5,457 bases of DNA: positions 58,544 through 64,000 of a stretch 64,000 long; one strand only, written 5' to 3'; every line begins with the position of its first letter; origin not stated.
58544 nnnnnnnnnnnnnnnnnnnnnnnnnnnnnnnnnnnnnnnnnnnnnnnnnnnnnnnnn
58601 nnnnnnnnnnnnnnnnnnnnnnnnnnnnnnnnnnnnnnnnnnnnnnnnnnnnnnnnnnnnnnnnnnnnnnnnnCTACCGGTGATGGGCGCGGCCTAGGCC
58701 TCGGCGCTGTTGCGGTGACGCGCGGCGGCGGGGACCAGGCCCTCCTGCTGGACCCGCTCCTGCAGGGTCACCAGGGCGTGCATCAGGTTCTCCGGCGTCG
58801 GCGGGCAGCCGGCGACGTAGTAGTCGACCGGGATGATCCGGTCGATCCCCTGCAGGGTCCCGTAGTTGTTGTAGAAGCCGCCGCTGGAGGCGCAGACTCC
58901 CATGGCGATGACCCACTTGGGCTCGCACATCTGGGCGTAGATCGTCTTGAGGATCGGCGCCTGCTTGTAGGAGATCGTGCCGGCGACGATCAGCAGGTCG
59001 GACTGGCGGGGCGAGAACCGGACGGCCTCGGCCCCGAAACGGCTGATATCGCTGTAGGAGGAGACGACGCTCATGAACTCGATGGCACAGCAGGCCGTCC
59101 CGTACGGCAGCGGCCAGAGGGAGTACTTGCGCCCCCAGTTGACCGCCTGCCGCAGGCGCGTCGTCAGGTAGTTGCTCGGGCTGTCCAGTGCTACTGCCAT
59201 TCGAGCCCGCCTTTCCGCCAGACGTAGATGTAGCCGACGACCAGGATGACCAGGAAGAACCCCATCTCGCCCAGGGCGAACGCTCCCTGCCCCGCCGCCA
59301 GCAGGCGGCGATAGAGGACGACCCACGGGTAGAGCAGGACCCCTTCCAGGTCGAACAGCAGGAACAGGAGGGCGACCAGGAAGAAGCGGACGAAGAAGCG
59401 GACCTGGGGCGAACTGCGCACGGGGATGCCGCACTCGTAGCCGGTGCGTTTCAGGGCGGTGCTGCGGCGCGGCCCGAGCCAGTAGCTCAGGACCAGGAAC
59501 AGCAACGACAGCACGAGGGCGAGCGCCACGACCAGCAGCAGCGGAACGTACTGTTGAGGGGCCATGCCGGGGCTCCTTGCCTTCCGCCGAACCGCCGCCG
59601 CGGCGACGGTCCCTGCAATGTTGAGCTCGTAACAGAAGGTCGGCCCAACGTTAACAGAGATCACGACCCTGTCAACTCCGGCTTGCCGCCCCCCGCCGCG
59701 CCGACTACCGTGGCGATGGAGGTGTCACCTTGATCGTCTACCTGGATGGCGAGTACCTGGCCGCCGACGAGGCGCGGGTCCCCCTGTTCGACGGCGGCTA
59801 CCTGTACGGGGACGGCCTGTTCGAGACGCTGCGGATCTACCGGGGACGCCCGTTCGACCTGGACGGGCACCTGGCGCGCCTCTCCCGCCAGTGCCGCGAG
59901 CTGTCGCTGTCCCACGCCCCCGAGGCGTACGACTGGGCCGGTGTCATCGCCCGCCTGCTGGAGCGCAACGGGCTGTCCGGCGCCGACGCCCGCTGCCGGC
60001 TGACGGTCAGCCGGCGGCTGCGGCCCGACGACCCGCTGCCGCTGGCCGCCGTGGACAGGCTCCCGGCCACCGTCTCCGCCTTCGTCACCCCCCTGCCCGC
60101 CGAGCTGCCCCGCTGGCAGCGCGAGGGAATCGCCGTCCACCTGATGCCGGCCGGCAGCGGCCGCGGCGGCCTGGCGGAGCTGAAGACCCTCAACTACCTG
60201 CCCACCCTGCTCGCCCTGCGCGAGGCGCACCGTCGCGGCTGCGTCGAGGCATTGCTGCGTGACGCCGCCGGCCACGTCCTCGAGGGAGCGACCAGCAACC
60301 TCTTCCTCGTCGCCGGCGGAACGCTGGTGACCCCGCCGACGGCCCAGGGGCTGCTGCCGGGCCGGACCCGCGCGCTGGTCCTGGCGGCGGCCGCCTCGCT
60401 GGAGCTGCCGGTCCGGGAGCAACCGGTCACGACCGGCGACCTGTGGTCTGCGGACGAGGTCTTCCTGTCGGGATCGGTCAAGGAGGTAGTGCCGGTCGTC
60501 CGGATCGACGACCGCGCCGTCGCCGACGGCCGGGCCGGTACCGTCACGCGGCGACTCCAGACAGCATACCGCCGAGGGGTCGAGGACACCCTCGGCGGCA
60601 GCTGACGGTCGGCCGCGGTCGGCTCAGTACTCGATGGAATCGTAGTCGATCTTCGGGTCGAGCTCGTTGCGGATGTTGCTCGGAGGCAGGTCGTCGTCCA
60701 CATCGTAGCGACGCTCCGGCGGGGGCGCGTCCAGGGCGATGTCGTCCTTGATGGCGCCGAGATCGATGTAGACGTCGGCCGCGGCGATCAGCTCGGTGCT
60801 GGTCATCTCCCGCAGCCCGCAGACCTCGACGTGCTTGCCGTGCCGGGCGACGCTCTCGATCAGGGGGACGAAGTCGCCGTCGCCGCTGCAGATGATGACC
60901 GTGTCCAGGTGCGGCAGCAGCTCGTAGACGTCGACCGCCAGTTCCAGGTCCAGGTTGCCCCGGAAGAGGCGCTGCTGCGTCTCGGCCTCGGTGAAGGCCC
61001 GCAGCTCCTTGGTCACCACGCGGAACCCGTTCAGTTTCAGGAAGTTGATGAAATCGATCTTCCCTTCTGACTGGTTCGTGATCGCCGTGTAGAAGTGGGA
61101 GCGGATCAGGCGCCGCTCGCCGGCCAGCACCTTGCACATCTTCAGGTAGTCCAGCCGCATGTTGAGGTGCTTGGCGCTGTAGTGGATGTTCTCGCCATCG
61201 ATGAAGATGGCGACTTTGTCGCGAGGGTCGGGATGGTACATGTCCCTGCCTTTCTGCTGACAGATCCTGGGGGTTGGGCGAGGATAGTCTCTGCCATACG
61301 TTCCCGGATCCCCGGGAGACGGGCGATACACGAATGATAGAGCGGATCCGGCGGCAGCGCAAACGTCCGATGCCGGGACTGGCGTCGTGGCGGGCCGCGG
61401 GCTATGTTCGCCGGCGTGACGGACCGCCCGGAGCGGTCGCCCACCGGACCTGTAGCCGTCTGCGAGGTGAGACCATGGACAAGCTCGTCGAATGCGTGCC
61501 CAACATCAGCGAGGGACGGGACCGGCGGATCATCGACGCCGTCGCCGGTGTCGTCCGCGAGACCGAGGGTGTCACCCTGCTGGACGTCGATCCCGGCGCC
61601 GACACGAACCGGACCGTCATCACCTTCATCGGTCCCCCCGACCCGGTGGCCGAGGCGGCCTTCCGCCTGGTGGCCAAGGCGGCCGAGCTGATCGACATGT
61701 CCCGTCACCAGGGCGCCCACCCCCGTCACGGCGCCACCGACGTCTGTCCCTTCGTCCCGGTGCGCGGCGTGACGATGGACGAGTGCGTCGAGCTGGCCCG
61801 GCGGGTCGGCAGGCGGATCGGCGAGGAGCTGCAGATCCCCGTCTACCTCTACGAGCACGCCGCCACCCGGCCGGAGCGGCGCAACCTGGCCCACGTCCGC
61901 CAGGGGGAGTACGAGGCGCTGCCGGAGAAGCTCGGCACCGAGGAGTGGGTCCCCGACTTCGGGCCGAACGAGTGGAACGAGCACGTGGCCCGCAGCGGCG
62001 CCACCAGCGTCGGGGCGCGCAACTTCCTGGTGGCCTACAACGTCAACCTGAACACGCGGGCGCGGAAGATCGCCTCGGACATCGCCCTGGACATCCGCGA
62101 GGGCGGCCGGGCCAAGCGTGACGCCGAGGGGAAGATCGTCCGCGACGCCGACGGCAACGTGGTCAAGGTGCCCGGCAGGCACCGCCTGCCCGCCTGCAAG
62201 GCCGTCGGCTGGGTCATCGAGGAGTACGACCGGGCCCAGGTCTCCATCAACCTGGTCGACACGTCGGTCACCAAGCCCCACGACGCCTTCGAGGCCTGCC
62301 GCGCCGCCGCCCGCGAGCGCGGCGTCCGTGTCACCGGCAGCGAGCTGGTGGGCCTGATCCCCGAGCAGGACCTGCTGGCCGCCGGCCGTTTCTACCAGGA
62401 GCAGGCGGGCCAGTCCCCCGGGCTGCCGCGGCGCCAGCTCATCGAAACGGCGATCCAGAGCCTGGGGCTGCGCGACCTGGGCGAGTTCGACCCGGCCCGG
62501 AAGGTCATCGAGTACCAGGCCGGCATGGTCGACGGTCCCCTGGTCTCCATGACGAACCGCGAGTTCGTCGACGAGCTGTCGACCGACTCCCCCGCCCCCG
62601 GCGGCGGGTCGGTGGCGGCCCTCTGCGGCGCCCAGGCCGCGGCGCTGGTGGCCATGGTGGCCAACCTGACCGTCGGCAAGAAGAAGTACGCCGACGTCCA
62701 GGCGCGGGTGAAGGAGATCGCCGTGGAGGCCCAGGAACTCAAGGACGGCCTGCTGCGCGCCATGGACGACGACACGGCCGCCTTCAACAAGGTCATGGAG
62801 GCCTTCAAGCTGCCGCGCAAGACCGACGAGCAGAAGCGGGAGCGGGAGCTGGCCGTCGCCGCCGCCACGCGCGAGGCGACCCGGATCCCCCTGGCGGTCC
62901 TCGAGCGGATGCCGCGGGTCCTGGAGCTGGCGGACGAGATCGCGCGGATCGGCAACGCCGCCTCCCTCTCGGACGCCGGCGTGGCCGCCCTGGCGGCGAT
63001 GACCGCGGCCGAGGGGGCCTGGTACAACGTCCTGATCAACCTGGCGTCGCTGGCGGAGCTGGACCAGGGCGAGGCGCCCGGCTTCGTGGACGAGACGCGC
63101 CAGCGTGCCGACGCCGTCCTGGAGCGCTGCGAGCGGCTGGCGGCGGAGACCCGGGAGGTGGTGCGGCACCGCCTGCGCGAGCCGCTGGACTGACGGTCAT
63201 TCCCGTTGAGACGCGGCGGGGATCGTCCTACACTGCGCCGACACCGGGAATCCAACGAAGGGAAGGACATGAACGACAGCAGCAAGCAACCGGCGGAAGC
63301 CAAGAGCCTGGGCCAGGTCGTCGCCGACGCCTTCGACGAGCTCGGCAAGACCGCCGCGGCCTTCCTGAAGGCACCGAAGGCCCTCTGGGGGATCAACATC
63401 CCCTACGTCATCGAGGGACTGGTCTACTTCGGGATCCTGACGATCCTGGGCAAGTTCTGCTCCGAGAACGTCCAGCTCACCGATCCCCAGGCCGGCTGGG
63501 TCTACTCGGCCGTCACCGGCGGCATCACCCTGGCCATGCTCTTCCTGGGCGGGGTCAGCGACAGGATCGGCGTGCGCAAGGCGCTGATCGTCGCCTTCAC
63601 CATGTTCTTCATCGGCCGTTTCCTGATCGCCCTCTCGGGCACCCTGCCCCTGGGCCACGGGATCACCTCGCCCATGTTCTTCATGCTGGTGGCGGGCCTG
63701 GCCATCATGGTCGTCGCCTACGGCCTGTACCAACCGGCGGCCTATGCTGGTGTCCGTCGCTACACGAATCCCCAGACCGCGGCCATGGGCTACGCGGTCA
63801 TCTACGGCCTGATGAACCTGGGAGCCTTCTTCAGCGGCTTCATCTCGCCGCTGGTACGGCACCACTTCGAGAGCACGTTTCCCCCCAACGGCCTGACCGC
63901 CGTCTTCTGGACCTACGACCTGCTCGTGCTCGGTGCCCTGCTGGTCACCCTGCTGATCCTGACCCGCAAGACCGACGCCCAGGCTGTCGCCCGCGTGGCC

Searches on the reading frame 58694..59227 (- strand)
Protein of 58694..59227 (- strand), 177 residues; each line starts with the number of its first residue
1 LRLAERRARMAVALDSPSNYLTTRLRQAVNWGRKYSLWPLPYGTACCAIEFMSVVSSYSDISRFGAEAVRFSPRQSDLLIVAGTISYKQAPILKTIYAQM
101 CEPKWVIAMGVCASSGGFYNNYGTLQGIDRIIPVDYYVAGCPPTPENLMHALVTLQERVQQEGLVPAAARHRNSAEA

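Call 9: search_protein_families(library=pfam, proteins=[window:58694-59227:-])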
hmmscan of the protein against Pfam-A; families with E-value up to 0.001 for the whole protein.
window:58694-59227:- (177 aa): 1 family
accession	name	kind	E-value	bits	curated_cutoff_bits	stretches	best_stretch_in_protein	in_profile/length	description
PF01058.29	Oxidored_q6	-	1.5e-25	89.8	27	1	46-154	1-127/128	NADH ubiquinone oxidoreductase, 20 Kd subunit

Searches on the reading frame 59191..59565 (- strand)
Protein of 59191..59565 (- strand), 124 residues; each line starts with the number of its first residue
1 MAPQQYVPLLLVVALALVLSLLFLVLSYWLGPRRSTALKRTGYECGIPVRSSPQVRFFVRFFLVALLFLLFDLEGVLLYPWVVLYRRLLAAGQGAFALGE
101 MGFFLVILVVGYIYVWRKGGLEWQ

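Call 9: search_protein_families(library=pfam, proteins=[window:59191-59565:-])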
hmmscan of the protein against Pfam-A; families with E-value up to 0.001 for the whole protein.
window:59191-59565:- (124 aa): 1 family
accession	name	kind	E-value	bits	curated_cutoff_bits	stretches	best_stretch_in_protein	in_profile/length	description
PF00507.24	Oxidored_q4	-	2.9e-31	108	23.3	1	21-123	2-99/99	NADH-ubiquinone/plastoquinone oxidoreductase, chain 3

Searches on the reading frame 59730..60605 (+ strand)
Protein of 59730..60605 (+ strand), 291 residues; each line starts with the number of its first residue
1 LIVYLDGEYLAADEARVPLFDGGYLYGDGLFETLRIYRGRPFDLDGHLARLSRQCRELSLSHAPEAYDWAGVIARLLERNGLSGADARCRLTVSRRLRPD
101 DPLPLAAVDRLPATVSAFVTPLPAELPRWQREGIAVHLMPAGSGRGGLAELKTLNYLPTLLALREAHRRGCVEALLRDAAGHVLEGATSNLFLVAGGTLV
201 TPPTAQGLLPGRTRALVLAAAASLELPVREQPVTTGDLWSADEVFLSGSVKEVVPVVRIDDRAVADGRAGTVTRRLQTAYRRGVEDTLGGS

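Call 9: search_protein_families(library=pfam, proteins=[window:59730-60605:+])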
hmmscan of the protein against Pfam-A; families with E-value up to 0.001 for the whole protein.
window:59730-60605:+ (291 aa): 1 family
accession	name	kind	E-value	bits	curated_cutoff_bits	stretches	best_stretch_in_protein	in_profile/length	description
PF01063.24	Aminotran_4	-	6.8e-54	183.5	28.5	1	29-259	1-223/223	Amino-transferase class IV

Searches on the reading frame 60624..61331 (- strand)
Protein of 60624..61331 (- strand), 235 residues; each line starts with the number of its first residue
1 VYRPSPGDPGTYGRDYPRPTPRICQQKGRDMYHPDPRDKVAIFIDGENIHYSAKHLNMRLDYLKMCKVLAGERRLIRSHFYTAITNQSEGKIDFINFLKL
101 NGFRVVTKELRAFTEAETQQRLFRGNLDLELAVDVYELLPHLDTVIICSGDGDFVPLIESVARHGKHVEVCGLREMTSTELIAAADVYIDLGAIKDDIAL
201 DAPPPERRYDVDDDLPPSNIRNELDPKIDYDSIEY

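Call 9: search_protein_families(library=pfam, proteins=[window:60624-61331:-])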
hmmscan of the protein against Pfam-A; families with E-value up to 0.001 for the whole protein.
window:60624-61331:- (235 aa): 1 family
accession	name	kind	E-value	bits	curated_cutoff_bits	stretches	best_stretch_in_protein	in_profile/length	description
PF01936.24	NYN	-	1.1e-31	110.7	24.2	1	39-191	1-144/145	NYN domain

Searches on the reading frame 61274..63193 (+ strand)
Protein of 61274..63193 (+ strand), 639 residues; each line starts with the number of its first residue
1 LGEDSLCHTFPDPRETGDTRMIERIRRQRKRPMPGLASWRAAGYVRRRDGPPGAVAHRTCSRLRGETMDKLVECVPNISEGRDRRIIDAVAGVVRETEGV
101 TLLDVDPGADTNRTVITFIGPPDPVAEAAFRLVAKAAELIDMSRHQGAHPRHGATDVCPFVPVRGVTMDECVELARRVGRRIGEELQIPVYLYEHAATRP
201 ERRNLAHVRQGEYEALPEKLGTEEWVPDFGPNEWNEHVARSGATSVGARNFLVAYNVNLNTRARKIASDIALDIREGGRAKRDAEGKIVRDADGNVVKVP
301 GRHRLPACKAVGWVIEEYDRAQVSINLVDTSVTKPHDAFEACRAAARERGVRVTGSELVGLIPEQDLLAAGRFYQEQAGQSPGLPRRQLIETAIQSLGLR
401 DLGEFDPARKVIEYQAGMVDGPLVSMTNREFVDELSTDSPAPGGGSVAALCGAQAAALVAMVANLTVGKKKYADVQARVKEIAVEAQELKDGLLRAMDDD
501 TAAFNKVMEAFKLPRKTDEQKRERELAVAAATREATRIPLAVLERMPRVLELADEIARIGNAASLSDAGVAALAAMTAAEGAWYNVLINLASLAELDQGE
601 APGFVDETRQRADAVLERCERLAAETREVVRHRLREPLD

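Call 9: search_protein_families(library=pfam, proteins=[window:61274-63193:+])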
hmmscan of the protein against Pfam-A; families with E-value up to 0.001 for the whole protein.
window:61274-63193:+ (639 aa): 3 families
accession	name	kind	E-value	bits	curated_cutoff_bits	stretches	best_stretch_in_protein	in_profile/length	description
PF07837.17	FTCD_N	-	1.6e-72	243.3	27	1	71-249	1-176/176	Formiminotransferase domain, N-terminal subdomain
PF04961.17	FTCD_C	-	3.6e-62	209.8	24.5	1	429-595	3-169/182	Formiminotransferase-cyclodeaminase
PF02971.19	FTCD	-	8.2e-48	162.5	24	1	251-414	1-145/145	Formiminotransferase domain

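Call 52: find_encoding_contigs(protein=window:61274-63193:+, flank=10000, max_places=1)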
Protein window:61274-63193:+ (639 aa): no gene with exactly this product is on record in the collection.

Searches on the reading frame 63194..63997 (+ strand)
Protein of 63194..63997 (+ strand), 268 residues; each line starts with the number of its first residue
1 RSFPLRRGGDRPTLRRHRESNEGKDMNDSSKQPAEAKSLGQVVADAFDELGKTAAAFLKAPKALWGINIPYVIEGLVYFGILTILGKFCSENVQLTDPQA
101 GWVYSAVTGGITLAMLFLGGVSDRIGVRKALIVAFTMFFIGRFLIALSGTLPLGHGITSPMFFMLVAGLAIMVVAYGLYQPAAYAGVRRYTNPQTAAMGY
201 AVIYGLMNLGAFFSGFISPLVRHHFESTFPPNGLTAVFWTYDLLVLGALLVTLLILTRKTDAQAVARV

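Call 9: search_protein_families(library=pfam, proteins=[window:63194-63997:+])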
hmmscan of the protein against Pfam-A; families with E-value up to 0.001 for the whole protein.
window:63194-63997:+ (268 aa): 2 families
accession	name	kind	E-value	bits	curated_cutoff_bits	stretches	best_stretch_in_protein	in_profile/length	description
PF07690.21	MFS_1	-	1.6e-16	60.7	33.4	1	72-257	6-173/347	Major Facilitator Superfamily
PF00083.30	Sugar_tr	-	0.00011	21.7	22.3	1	96-177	44-117/452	Sugar (and other) transporter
